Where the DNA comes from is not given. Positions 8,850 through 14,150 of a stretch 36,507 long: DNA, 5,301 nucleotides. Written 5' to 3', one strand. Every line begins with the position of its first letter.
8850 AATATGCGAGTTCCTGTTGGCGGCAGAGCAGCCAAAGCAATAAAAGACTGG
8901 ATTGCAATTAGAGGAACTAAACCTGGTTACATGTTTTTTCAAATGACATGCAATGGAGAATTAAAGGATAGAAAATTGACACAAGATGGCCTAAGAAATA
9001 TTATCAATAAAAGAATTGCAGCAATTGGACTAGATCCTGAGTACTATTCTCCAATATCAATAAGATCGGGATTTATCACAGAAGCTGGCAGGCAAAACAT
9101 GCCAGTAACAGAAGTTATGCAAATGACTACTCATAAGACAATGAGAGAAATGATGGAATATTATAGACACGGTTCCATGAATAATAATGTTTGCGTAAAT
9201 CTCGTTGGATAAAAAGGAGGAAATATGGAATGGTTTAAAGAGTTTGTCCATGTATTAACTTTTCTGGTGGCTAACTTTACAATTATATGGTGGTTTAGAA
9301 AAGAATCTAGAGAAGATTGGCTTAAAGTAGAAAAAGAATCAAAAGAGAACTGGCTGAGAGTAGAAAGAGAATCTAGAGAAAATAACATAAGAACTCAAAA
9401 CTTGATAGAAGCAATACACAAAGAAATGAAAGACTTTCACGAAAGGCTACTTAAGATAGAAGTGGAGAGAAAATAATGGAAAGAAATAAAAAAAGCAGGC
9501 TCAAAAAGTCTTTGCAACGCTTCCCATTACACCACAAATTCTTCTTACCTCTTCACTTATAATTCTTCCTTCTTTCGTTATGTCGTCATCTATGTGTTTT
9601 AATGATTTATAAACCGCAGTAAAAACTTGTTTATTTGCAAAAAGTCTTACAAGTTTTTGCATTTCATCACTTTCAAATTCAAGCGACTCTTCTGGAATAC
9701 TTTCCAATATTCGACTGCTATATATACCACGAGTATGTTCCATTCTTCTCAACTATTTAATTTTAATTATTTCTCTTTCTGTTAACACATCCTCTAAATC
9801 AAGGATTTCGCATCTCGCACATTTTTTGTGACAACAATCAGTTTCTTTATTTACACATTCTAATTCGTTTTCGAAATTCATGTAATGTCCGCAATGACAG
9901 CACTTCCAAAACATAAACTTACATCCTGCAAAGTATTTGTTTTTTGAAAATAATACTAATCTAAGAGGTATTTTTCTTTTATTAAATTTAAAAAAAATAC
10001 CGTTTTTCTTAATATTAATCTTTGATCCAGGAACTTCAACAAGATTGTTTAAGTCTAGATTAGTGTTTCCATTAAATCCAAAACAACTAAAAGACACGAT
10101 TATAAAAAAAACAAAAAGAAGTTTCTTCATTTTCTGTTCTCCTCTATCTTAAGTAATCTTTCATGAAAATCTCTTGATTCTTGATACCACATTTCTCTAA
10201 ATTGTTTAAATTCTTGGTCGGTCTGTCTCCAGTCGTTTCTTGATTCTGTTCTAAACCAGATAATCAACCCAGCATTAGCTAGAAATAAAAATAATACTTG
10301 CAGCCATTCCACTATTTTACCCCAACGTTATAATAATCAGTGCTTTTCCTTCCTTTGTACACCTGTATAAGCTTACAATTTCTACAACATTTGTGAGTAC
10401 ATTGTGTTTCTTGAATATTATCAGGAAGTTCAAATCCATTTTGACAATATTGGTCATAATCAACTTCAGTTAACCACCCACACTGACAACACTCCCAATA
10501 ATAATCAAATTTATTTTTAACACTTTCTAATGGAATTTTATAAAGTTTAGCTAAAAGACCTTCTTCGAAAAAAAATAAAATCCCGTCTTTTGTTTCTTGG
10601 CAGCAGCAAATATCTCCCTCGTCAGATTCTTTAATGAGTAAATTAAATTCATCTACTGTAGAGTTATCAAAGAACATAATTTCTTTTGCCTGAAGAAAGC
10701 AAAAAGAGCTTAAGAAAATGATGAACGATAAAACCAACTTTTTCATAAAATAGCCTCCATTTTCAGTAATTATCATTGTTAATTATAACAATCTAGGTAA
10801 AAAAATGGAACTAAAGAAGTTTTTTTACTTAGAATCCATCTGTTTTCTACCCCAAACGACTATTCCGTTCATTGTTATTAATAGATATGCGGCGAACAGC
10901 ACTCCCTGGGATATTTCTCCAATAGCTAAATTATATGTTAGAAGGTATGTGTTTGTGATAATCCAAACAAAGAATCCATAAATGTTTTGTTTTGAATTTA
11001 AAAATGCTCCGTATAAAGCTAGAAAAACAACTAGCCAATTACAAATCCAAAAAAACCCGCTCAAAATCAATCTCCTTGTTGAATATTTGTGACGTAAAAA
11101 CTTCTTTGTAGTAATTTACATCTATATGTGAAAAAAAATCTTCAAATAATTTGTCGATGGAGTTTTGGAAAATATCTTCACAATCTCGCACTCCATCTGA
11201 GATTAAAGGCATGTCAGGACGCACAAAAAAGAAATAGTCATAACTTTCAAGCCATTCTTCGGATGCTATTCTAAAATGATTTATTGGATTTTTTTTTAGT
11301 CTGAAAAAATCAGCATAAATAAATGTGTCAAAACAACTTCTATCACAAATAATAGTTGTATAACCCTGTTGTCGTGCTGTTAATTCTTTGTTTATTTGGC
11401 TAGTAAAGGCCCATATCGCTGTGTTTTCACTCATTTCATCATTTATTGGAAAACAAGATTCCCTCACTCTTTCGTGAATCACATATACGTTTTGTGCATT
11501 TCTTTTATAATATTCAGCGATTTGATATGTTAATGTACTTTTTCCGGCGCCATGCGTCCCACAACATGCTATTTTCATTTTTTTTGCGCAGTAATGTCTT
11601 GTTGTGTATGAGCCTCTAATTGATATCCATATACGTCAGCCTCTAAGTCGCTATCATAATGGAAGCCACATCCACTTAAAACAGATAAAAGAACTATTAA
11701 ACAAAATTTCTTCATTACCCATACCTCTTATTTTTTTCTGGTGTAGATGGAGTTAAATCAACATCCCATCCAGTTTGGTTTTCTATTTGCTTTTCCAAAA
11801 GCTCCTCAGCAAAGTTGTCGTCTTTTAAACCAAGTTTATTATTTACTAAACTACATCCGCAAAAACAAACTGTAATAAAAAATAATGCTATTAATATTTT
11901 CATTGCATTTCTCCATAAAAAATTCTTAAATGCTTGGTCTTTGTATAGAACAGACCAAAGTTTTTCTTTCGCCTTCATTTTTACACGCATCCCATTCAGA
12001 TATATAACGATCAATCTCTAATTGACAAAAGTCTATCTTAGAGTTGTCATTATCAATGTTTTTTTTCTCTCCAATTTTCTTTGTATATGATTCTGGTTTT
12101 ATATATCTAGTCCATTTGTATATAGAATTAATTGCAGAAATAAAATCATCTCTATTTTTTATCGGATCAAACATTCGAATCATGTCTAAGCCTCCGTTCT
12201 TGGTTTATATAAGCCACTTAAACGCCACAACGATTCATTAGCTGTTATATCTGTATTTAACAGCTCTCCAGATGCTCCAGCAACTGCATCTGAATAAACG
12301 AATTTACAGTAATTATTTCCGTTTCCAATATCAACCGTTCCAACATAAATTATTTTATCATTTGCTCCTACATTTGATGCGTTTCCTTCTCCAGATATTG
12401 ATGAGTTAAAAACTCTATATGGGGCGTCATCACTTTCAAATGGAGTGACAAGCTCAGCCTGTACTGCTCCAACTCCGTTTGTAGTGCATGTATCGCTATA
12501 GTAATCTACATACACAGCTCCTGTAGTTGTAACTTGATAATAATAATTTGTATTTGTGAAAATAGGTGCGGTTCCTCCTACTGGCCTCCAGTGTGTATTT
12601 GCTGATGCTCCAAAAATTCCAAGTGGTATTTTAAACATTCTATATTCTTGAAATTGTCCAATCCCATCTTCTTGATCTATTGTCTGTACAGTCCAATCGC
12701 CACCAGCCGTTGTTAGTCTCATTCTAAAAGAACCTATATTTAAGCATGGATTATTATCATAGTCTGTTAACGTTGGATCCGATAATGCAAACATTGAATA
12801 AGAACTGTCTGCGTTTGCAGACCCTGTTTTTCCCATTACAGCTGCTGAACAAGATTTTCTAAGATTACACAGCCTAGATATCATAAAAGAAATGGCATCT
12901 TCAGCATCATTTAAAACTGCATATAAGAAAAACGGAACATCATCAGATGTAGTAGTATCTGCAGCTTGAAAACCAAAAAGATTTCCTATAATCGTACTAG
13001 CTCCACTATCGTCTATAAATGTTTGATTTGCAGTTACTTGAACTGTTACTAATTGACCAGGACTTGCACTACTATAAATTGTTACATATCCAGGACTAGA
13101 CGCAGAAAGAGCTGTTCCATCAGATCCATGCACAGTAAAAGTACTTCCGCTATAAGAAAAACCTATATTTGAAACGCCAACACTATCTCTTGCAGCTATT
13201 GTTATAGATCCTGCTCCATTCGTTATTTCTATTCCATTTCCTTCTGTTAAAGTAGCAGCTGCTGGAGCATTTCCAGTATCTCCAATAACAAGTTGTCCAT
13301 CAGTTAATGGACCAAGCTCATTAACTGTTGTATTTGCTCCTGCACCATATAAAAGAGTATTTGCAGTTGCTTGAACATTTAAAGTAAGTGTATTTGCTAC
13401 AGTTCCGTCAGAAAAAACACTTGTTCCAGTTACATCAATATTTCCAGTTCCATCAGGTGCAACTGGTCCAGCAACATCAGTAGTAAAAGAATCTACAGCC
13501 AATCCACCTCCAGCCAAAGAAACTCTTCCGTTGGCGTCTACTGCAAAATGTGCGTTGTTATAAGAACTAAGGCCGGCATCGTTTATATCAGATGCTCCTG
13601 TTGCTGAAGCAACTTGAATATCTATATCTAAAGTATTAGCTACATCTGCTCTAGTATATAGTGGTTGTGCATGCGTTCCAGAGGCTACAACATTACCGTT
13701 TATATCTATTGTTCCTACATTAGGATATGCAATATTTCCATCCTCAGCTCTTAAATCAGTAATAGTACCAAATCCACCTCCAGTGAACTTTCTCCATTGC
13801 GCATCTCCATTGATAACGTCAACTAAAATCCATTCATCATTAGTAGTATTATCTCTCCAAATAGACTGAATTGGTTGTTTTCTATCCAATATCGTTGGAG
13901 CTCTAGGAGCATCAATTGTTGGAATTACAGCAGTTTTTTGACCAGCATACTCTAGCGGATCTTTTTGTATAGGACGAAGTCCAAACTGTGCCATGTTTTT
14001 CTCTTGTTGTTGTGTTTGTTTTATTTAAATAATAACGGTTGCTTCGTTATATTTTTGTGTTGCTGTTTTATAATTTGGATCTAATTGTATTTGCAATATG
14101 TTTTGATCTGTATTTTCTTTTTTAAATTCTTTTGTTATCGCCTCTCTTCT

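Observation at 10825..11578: Phage-borne NadR-type kinase coupled to a one-repeat mini-PnuC: possible nicotinamide-riboside salvage module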

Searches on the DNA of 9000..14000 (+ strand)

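Call 7: search_dna_similar(query=window:9000-14000:+, collection=phages, mode=near)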
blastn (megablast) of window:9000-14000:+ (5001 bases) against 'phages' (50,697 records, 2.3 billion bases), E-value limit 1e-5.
No match.
